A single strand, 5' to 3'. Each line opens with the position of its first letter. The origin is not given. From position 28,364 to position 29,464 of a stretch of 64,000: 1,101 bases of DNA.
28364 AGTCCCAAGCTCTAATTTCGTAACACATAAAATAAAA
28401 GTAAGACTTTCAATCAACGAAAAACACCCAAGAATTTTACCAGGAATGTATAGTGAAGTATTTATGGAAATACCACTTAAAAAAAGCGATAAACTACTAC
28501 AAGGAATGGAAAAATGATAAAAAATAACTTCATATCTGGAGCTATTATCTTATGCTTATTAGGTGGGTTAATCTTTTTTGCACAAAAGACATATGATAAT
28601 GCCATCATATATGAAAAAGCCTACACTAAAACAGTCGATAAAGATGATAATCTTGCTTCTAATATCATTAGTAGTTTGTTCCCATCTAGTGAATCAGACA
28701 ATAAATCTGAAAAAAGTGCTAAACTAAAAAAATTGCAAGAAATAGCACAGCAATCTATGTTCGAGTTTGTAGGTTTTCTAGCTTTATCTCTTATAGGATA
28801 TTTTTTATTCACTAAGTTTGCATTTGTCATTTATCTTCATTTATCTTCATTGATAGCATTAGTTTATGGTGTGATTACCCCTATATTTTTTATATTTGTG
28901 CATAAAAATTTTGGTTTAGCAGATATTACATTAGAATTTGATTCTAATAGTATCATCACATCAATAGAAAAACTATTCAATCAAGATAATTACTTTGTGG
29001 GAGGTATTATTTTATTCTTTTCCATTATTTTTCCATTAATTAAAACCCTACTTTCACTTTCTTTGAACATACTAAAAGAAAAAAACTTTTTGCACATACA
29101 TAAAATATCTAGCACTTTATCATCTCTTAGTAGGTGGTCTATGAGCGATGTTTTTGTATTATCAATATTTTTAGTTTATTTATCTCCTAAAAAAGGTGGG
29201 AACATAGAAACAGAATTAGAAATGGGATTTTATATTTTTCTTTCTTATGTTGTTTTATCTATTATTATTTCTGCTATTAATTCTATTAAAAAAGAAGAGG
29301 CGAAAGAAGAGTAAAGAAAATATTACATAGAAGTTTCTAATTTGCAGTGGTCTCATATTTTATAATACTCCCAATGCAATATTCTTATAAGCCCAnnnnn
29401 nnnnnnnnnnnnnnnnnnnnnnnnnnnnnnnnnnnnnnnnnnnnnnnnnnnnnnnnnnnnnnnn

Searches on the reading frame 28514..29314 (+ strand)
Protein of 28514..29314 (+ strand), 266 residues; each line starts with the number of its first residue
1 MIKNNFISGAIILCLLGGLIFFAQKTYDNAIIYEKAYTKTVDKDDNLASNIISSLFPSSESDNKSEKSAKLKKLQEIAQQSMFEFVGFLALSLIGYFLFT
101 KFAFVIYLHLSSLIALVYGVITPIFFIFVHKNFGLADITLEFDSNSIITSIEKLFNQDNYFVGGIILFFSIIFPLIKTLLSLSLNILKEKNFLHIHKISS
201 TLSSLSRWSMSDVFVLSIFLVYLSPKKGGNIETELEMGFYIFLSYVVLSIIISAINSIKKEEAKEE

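Call 87: search_protein_families(library=pfam, proteins=[window:28514-29314:+], max_evalue=0.001)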
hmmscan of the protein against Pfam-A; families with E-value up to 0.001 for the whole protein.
window:28514-29314:+ (266 aa): 1 family
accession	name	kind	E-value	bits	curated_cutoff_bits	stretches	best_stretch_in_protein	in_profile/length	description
PF04403.18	PqiA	-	2e-15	57.4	23.8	1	143-253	33-143/156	Paraquat-inducible protein A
